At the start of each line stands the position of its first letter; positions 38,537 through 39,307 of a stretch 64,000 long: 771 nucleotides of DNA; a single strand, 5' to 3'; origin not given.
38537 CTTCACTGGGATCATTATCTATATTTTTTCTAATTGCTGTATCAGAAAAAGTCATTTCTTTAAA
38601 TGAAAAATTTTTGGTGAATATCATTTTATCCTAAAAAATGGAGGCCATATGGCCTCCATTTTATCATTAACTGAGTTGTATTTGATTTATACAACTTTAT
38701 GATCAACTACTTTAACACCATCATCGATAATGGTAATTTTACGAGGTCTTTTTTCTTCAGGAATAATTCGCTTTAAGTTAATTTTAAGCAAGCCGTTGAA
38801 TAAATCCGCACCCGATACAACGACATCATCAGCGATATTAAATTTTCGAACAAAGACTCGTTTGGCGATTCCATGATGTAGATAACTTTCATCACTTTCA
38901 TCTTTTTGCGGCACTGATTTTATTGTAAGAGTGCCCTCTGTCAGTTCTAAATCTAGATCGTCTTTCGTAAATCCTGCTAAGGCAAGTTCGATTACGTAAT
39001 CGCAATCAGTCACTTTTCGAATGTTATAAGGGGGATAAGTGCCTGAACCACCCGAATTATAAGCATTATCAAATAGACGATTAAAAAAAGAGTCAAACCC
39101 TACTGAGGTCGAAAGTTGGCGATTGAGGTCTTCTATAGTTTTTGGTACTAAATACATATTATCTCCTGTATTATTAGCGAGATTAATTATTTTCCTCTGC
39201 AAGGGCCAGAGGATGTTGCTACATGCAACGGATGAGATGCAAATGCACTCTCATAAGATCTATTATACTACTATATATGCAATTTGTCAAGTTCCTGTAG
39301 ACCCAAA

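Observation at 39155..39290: ROSE-type RNA thermometer on a phage small heat-shock gene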

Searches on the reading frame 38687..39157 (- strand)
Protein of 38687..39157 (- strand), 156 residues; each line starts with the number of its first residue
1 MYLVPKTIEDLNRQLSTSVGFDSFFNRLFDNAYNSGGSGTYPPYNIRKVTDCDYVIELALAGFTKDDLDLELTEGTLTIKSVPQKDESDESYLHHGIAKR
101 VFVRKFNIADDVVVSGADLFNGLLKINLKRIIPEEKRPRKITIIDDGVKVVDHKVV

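Call 8: search_protein_families(library=pfam, proteins=[window:38687-39157:-])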
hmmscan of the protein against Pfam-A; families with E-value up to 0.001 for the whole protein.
window:38687-39157:- (156 aa): 1 family
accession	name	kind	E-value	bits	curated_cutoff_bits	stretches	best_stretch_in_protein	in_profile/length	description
PF00011.27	HSP20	-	2.3e-14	53.8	20.8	1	49-143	4-101/102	Hsp20/alpha crystallin family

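Call 10: search_dna_similar(query=window:38687-39157:-, collection=phages, mode=protein, max_rows=40)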
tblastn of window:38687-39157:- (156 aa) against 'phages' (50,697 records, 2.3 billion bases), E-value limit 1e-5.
Records with a match: 506; places in all: 512; records where one place covers at least 80% of the query: 221.
Best place of each record, by identity: <60% 506.
By first word of the organism name: Synechococcus 373; Cyanophage 66; Prochlorococcus 24; Pseudomonas 12; Marine 8; Pelagibacter 6; Methylophilales 4; Salmonella 3; Vibrio 3; Campylobacter 2; and 4 more.
By host as written in the record: - 182; Synechococcus 107; Synechococcus sp. 38; Synechococcus sp. WH7803 27; Synechococcus sp. WH8102 20; Synechococcus sp. MW02 18; Synechococcus sp. WH 7803 15; Parasynechococcus marenigrum WH 8102 7; and 38 more.
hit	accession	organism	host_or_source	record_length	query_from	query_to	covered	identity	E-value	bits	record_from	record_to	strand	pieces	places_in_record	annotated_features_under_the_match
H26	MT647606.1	Pelagibacter phage Mosig EXVC030M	Candidatus Pelagibacter ubique HTCC1062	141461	3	143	90%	43.2%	7e-20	91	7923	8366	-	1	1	putative small heat shock protein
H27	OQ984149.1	Phage C48C1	-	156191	16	143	82%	45.7%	3e-18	86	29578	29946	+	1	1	Hsp20 heat shock protein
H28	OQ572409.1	Pseudomonas phage Y7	Pseudomonas aeruginosa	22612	18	143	81%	46.5%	5e-22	97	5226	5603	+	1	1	record has no annotation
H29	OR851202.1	Salmonella phage S.Kent 1-2-1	Salmonella enterica subsp. enterica ...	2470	10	143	86%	43.3%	2e-20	92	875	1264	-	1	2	record has no annotation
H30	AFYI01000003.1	Salmonella enterica subsp. enterica serovar Infantis str. ...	Homo sapiens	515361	10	143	86%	43.3%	2e-20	92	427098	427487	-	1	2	Hsp20/alpha crystallin family protein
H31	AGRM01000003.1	Salmonella enterica subsp. houtenae str. ATCC BAA-1581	Homo sapiens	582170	10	143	86%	43.3%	3e-20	92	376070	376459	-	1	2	Hsp20/alpha crystallin family protein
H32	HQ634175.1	Cyanophage P-RSM1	Prochlorococcus MIT9303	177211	18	143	81%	45.7%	1e-22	99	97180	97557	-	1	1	heat shock protein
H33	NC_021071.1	Cyanophage P-RSM1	Prochlorococcus MIT9303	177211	18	143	81%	45.7%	1e-22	99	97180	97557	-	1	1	Hsp20 heat shock protein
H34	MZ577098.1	Methylophilales phage Melnitz-3 EXVC039M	Methylophilales_sp._H5P1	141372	8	134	81%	45.0%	3e-21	94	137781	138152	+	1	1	Hsp20/alpha crystallin family protein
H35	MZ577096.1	Methylophilales phage Melnitz-2 EXVC040M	Methylophilales_sp._H5P1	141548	8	134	81%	45.0%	3e-21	94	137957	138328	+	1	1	Hsp20/alpha crystallin family protein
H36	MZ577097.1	Methylophilales phage Melnitz EXVC044M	Methylophilales_sp._H5P1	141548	8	134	81%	45.0%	3e-21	94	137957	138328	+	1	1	Hsp20/alpha crystallin family protein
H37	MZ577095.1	Methylophilales phage Melnitz-1 EXVC043M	Methylophilales_sp._H5P1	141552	8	134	81%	45.0%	3e-21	94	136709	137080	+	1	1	Small heat shock protein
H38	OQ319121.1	Synechococcus phage S-BM3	Synechococcus sp. WH 7803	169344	18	139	78%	46.7%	6e-24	102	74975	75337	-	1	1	heat shock protein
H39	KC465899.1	Pelagibacter phage HTVC008M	Candidatus Pelagibacter ubique HTCC1062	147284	18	143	81%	44.7%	7e-18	85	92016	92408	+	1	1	heat shock protein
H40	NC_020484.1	Pelagibacter phage HTVC008M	Candidatus Pelagibacter ubique HTCC1062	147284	18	143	81%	44.7%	7e-18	85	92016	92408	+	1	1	Hsp20 heat shock protein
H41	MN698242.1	Pelagibacter phage HTVC103P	Candidatus Pelagibacter sp. HTCC7211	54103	18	135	76%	47.5%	1e-16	81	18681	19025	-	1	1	Hsp20 family protein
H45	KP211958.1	Cyanophage P-TIM40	Prochlorococcus sp. NATL2A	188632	18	141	79%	44.8%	2e-22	98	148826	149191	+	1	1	hsp20: Hsp20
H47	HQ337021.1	Prochlorococcus phage P-SSM3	Prochlorococcus marinus NATL2A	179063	2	137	87%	40.1%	8e-21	93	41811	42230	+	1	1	heat shock protein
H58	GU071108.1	Prochlorococcus phage Syn33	Synechococcus sp. WH7803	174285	18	141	79%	43.5%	6e-23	99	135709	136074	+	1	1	hsp20: heat shock protein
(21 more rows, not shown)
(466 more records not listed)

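Call 11: find_related_loci(query=window:38687-39157:-, collection=viral_contigs, flank=1500)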
Query window:38687-39157:- (156 aa) in viral_contigs; peptide patterns used: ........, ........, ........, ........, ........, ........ (x = any residue, [..] = any of these).
46 stretches matched a pattern; 35 encode a relative of the query (tblastn E <= 1e-3); 34 distinct loci.
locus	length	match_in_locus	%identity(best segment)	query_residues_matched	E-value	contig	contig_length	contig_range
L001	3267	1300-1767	88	1-156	3e-95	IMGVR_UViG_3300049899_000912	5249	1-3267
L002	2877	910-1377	88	1-156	9e-94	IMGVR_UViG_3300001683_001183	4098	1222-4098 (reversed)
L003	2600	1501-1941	88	1-147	6e-90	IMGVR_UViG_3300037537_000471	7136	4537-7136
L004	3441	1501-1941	89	1-147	3e-89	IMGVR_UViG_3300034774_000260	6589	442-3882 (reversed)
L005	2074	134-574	88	1-147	4e-90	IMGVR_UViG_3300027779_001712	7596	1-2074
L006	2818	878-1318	88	1-147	7e-88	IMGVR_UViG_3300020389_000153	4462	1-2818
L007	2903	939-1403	80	1-156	5e-83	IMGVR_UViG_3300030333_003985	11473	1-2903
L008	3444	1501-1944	83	1-148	3e-80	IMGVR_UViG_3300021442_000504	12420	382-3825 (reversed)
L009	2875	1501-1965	78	1-156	3e-80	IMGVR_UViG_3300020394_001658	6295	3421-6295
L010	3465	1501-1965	78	1-156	5e-80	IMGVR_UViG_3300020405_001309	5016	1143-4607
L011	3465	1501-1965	78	1-156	5e-80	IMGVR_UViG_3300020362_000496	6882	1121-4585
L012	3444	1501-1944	82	1-148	1e-79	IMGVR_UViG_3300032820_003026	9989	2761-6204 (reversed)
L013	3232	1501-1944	82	1-148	1e-79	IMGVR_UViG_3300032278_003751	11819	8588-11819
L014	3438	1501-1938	80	1-147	2e-77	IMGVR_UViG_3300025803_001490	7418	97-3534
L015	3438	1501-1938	78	1-147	9e-76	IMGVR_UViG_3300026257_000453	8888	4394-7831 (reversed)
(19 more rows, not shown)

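Call 19: get_annotated_region(hit=H26, flank=1500)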
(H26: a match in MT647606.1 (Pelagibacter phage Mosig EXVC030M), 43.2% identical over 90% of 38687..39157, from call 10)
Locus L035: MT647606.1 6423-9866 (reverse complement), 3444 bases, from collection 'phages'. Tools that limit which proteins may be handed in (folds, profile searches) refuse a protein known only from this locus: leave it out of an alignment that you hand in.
description: Pelagibacter phage Mosig EXVC030M, complete genome.
organism: Pelagibacter phage Mosig EXVC030M (NCBI taxid 2759214)
taxonomy: Viruses; Duplodnaviria; Heunggongvirae; Uroviricota; Caudoviricetes; Kyanoviridae
host: Candidatus Pelagibacter ubique HTCC1062; source: oxygen minimum zone; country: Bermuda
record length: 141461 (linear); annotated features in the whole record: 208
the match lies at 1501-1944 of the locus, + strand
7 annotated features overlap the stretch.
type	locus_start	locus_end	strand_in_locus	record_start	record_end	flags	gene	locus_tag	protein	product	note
CDS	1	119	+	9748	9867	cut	-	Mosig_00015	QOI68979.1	hypothetical protein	-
CDS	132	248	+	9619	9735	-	-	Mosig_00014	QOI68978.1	hypothetical protein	-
CDS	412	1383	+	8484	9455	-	-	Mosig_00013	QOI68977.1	hypothetical protein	-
CDS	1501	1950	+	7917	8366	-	-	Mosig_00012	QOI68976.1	putative small heat shock protein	putative Small heat shock protein IbpA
CDS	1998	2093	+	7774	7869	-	-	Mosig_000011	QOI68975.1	hypothetical protein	-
CDS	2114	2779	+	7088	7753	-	-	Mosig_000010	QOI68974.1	putative sliding clamp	putative gp45 sliding clamp, C terminal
CDS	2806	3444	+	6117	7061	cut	-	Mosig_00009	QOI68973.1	putative AAA family ATPase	-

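Call 20: get_annotated_region(hit=H39, flank=1500)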
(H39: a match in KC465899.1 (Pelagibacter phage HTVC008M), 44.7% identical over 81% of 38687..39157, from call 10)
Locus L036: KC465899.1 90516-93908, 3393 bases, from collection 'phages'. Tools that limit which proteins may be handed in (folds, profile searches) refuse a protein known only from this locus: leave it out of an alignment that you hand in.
description: Pelagibacter phage HTVC008M, complete genome.
organism: Pelagibacter phage HTVC008M (NCBI taxid 1283076)
taxonomy: Viruses; Duplodnaviria; Heunggongvirae; Uroviricota; Caudoviricetes; Kyanoviridae
host: Candidatus Pelagibacter ubique HTCC1062; source: -; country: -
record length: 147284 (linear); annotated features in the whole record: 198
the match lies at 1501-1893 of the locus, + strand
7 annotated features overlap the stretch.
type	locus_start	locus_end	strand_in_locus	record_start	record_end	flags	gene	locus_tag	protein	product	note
CDS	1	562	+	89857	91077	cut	-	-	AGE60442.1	cobalt chelatase subunit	CobS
CDS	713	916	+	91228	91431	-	-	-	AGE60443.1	30S ribosomal protein S21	-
CDS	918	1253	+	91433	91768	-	-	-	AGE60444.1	hypothetical protein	-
CDS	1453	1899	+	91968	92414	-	-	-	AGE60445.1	heat shock protein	-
CDS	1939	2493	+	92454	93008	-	-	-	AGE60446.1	putative 2OG-Fe(II) oxygenase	-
CDS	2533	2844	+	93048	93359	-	-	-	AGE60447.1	hypothetical protein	-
CDS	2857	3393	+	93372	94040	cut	-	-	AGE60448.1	sliding clamp DNA polymerase accessory protein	-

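Call 21: get_annotated_region(hit=H36, flank=1500)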
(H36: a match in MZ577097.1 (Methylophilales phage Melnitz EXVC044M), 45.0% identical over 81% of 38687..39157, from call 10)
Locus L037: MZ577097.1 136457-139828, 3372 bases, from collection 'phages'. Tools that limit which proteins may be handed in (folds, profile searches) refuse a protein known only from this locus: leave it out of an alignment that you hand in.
description: Methylophilales phage Melnitz EXVC044M, complete genome.
organism: Methylophilales phage Melnitz EXVC044M (NCBI taxid 2832338)
taxonomy: Viruses; Duplodnaviria; Heunggongvirae; Uroviricota; Caudoviricetes; Kyanoviridae
host: Methylophilales_sp._H5P1; source: -; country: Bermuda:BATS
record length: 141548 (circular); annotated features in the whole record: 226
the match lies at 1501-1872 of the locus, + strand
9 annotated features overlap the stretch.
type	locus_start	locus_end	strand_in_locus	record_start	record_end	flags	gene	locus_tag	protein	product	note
CDS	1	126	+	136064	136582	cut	-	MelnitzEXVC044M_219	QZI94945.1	peptide deformylase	-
CDS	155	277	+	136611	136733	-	-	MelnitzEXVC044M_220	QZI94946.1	hypothetical protein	-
CDS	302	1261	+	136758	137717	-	-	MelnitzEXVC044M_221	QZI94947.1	hypothetical protein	LGT_TIGR03299 phage/plasmid like protein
CDS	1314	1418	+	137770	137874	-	-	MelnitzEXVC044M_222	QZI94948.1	hypothetical protein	-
CDS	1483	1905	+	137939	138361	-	-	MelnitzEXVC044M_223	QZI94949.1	Hsp20/alpha crystallin family protein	-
CDS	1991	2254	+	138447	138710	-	-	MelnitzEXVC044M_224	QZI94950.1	hypothetical protein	-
CDS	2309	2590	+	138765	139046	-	-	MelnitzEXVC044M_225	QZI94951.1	protein of unknown function DUF3310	-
CDS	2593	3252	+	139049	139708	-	-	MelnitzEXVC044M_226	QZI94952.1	sliding clamp-like protein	gp45 sliding clamp C terminal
CDS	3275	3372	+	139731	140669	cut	-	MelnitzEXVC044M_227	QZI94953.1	DNA polymerase protein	-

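Call 22: get_annotated_region(hit=H27, flank=1500)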
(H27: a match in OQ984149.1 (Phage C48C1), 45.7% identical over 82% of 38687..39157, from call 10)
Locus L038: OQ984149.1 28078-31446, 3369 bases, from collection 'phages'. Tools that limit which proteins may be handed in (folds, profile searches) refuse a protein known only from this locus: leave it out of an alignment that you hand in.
description: Phage C48C1, complete genome.
organism: Phage C48C1 (NCBI taxid 3053735)
taxonomy: Viruses; Duplodnaviria; Heunggongvirae; Uroviricota; Caudoviricetes; Kyanoviridae
host: -; source: -; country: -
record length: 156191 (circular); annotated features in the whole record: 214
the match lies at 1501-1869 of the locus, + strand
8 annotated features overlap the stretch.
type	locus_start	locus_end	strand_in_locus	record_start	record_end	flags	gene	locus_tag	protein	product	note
CDS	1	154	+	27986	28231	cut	-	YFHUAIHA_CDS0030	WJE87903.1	clamp loader of DNA polymerase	-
CDS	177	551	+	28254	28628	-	-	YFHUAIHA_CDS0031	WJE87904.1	translation repressor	-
CDS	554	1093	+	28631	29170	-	-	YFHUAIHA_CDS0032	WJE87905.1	hypothetical protein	-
CDS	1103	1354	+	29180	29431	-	-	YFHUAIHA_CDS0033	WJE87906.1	hypothetical protein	-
CDS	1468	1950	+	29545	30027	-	-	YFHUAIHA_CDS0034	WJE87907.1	Hsp20 heat shock protein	-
CDS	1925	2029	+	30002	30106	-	-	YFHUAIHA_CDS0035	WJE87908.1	hypothetical protein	-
CDS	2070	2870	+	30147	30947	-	-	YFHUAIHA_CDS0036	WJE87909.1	hypothetical protein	-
CDS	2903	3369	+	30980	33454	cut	-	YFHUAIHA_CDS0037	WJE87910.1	DNA polymerase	-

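Call 24: find_related_loci(query=window:38687-39157:-, collection=genome_contigs, flank=1500)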
Query window:38687-39157:- (156 aa) in genome_contigs; peptide patterns used: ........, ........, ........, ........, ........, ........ (x = any residue, [..] = any of these).
463 stretches matched a pattern; 8 encode a relative of the query (tblastn E <= 1e-3); 8 distinct loci.
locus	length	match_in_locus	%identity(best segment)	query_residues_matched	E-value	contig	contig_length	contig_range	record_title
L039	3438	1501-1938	76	1-147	1e-75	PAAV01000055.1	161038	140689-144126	MAG: Chloroflexota bacterium isolate NAT137 142542, whole genome shotgun sequence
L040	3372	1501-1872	48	19-143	3e-28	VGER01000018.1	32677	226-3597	MAG: Alphaproteobacteria bacterium isolate K_Offshore_80m_m2_162 K_Offshore_80m_m2_162_Ga0194132_10002711, whole genome 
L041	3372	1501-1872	48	19-143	3e-27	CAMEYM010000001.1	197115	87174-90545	MAG: Rhizobium sp. Q54 isolate AH-24oct19-21 genome assembly, contig: AH-24oct19-C33, whole genome shotgun sequence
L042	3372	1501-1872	47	19-143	6e-27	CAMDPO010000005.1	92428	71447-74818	MAG: Rhizobium sp. Q54 isolate ZH-13nov19-49 genome assembly, contig: ZH-13nov19-C164, whole genome shotgun sequence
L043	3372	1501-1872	44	19-143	2e-25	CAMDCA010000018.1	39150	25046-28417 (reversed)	MAG: Rhizobium sp. Q54 isolate MaH-09apr19-152 genome assembly, contig: MaH-09apr19-C2152, whole genome shotgun sequence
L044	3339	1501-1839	43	19-130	6e-24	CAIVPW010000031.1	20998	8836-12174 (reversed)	MAG: uncultured Alphaproteobacteria bacterium isolate ErkenSummer_bin-2085 genome assembly, contig: bin-2085:031/285, wh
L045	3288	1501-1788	34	54-143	4e-8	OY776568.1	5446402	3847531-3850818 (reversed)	MAG: Phycisphaerae bacterium isolate 383648cc-b706-4f19-8acf-b8ba9176e0b9 genome assembly, chromosome: 1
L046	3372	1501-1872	30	23-143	2e-7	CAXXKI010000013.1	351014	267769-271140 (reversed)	MAG: Phycisphaerae bacterium isolate bd3be242-9aa2-4165-bc29-2748e4656e29 genome assembly, contig: contig_13, whole geno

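Call 29: get_annotated_region(hit=H32, flank=600)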
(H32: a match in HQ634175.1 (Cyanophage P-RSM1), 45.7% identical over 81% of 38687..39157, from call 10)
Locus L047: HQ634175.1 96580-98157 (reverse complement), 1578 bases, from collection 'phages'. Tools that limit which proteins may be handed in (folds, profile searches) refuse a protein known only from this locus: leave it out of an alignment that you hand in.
description: Cyanophage P-RSM1 genomic sequence.
organism: Cyanophage P-RSM1 (NCBI taxid 536444)
taxonomy: Viruses; Duplodnaviria; Heunggongvirae; Uroviricota; Caudoviricetes; Kyanoviridae; Emcearvirus; Emcearvirus gerard
host: Prochlorococcus MIT9303; source: Red Sea; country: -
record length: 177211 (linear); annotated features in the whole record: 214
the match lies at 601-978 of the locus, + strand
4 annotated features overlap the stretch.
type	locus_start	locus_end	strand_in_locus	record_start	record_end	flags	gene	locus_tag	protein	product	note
CDS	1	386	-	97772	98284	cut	-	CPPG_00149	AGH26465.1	hypothetical protein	-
CDS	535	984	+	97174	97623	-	-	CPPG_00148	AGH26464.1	heat shock protein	-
CDS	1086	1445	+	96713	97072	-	-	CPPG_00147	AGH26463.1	hypothetical protein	-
CDS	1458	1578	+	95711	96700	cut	-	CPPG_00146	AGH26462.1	phosphate-binding protein PstS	-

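Call 30: get_annotated_region(hit=H38, flank=600)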
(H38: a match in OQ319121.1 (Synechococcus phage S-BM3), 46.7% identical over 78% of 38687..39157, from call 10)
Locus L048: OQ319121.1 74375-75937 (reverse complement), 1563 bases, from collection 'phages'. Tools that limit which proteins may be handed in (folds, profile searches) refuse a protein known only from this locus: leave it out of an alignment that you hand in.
description: Synechococcus phage S-BM3, complete genome.
organism: Synechococcus phage S-BM3 (NCBI taxid 753087)
taxonomy: Viruses; Duplodnaviria; Heunggongvirae; Uroviricota; Caudoviricetes; Kyanoviridae
host: Synechococcus sp. WH 7803; source: Sargasso Sea; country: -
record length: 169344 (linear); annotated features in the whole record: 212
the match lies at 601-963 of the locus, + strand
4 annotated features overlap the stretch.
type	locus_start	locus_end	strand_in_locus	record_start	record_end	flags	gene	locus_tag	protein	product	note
CDS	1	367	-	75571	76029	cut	-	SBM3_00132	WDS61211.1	hypothetical protein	139015:139518 T4-GC_237 Hypothetical protein reverse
CDS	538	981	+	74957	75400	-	-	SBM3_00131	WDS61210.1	heat shock protein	135646:136137 T4-GC_170 Hsp20 heat shock protein forward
CDS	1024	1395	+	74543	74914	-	-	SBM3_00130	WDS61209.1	hypothetical protein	151656:151991 T4-GC_176 Hypothetical protein forward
CDS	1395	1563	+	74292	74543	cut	-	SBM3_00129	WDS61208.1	hypothetical protein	140889:141122 T4-GC_417 Hypothetical protein forward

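Call 31: get_annotated_region(hit=H45, flank=600)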
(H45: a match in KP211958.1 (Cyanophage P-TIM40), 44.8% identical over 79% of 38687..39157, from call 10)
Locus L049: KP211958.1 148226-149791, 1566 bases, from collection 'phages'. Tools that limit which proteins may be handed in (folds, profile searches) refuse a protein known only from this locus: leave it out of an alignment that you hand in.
description: Cyanophage P-TIM40, complete genome.
organism: Cyanophage P-TIM40 (NCBI taxid 1589733)
taxonomy: Viruses; Duplodnaviria; Heunggongvirae; Uroviricota; Caudoviricetes; Kyanoviridae; Libanvirus; Libanvirus ptim40
host: Prochlorococcus sp. NATL2A; source: -; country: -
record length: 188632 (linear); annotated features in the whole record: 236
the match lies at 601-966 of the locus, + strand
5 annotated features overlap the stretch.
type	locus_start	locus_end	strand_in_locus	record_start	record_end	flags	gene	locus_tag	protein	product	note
CDS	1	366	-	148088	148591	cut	-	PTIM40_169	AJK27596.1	hypothetical protein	-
CDS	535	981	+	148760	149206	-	hsp20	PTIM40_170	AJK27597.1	Hsp20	heat shock protein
CDS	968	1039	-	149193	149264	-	-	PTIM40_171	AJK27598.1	hypothetical protein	-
CDS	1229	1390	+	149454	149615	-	-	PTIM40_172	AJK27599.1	hypothetical protein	-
CDS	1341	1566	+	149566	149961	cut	-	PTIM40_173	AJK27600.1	hypothetical protein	-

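Call 32: get_annotated_region(hit=H47, flank=600)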
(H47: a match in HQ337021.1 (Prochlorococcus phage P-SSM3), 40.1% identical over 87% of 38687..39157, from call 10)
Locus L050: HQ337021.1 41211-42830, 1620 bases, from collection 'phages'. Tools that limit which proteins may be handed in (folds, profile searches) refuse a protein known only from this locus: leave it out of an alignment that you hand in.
description: Prochlorococcus phage P-SSM3 genomic sequence.
organism: Prochlorococcus phage P-SSM3 (NCBI taxid 536453)
taxonomy: Viruses; Duplodnaviria; Heunggongvirae; Uroviricota; Caudoviricetes; Kyanoviridae; Ronodorvirus; Ronodorvirus pssm3
host: Prochlorococcus marinus NATL2A; source: Atlantic: BATS; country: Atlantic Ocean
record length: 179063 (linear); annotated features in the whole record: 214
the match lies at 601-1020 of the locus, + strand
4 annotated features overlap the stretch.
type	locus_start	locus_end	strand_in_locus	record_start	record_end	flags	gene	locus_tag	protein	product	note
CDS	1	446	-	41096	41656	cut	-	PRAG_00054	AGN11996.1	hypothetical protein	-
CDS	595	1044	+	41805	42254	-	-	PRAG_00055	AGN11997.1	heat shock protein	-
CDS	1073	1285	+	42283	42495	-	-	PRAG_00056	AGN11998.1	hypothetical protein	-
CDS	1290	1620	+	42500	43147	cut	-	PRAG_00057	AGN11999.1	PurM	-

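Call 33: get_annotated_region(hit=H58, flank=600)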
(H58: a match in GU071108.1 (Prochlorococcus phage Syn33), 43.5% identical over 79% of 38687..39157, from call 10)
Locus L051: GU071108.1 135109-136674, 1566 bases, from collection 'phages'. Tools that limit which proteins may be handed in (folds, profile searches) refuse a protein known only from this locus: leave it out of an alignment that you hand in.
description: Prochlorococcus phage Syn33, complete genome.
organism: Prochlorococcus phage Syn33 (NCBI taxid 444878)
taxonomy: Viruses; Duplodnaviria; Heunggongvirae; Uroviricota; Caudoviricetes; Kyanoviridae; Brizovirus; Brizovirus syn33
host: Synechococcus sp. WH7803; source: -; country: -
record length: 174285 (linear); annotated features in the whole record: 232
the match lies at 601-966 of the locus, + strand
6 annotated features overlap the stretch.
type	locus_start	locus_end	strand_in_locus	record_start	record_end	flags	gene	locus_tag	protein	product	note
CDS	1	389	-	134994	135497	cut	-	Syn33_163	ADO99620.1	hypothetical protein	T4-LIKE GC: 237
CDS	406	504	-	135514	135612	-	-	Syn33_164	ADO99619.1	hypothetical protein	T4-LIKE GC: 1027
CDS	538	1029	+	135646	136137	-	hsp20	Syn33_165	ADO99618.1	heat shock protein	T4-LIKE GC: 170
CDS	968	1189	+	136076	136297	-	-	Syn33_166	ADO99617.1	hypothetical protein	T4-LIKE GC: 927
CDS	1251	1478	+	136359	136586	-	-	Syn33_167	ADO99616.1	DUF1583 domain-containing protein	T4-LIKE GC: 928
CDS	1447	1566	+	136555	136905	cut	-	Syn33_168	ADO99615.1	hypothetical protein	T4-LIKE GC: 176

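Call 34: get_annotated_region(hit=H41, flank=600)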
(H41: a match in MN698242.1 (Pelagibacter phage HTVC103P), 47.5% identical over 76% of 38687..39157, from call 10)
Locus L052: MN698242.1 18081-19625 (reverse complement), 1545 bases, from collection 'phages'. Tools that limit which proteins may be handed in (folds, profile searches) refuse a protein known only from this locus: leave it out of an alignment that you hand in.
description: Pelagibacter phage HTVC103P, complete genome.
organism: Pelagibacter phage HTVC103P (NCBI taxid 2686458)
taxonomy: Viruses; Duplodnaviria; Heunggongvirae; Uroviricota; Caudoviricetes
host: Candidatus Pelagibacter sp. HTCC7211; source: seawater; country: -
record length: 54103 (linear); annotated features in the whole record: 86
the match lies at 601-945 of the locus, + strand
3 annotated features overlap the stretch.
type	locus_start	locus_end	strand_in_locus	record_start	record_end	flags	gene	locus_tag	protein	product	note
CDS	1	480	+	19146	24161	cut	-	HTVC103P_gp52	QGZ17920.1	hypothetical protein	-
CDS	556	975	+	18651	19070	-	-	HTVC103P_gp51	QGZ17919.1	Hsp20 family protein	-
CDS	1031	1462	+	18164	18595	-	-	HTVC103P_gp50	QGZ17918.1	hypothetical protein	-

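Call 48: find_related_loci(query=A5, collection=viral_contigs, flank=400)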
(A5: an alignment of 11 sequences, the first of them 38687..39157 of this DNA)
Query A5 (156 aa) in viral_contigs; peptide patterns used: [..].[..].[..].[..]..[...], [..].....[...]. (x = any residue, [..] = any of these).
599 stretches matched a pattern (row limit reached: there are more); 599 encode a relative of the query (tblastn E <= 1e-3); the best 80 are kept; 80 distinct loci.
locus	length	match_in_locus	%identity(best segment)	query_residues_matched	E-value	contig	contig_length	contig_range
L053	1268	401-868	88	1-156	1e-95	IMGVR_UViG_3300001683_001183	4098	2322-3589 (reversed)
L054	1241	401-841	88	1-147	5e-92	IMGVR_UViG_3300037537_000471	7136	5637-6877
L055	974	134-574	88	1-147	5e-93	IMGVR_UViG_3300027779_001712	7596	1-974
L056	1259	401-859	67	2-155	5e-70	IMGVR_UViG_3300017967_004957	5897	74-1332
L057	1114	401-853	58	5-156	3e-59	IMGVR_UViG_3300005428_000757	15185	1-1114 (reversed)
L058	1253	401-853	58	5-156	4e-58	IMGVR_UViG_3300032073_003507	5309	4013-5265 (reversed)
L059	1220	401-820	57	5-145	4e-50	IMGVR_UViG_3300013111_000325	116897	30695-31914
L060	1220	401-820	57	5-145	4e-50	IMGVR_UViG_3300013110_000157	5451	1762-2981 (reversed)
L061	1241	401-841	54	1-143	4e-48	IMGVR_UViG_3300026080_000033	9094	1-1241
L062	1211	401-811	56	7-143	3e-47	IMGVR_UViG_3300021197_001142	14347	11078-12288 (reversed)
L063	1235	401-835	50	7-154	2e-46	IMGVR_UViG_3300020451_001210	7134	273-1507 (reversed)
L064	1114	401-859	53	1-143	2e-46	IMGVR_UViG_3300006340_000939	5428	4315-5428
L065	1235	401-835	50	7-154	6e-46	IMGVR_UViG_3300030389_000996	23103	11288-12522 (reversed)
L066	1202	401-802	52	7-143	5e-46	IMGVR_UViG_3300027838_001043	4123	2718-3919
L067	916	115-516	52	7-143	2e-46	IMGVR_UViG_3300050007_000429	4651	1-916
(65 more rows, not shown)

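Call 65: get_annotated_region(hit=H30, flank=1200)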
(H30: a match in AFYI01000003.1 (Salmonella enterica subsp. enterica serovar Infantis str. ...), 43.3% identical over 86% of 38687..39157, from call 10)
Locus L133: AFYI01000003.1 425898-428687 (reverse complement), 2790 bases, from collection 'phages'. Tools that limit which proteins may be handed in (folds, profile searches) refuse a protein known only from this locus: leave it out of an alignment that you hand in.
description: Salmonella enterica subsp. enterica serovar Infantis str. SARB27 SEENIN0B_Contig0.3, whole genome shotgun sequence.
organism: Salmonella enterica subsp. enterica serovar Infantis str. SARB27 (NCBI taxid 596155)
taxonomy: Bacteria; Pseudomonadati; Pseudomonadota; Gammaproteobacteria; Enterobacterales; Enterobacteriaceae; Salmonella
host: Homo sapiens; source: -; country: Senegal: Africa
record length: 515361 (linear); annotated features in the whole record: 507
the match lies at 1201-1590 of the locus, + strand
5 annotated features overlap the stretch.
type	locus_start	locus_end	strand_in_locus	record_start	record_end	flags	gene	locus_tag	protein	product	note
CDS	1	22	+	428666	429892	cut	-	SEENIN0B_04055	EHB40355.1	hypothetical protein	KEGG: bfs:BF2517 5.8e-06 putative exported tricorn protease; K08676 tricorn protease; Psort location: Cytoplasmic, ...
CDS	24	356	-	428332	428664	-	-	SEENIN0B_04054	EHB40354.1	hypothetical protein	KEGG: hiq:CGSHiGG_06530 0.0029 aspartate-semialdehyde dehydrogenase; locus tag in AE006468 is STM3810; yidQ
CDS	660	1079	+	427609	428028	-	-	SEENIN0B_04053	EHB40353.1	Hsp20/alpha crystallin family protein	Psort location: Cytoplasmic, score: 9.97; locus tag in AE006468 is STM3809; ibpA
CDS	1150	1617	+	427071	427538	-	-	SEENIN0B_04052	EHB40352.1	Hsp20/alpha crystallin family protein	Psort location: Cytoplasmic, score: 9.26; locus tag in AE006468 is STM3808; ibpB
CDS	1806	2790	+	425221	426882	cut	-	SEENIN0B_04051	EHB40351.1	TrkA-C domain protein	Psort location: CytoplasmicMembrane, score: 10.00; locus tag in AE006468 is STM3807; yidE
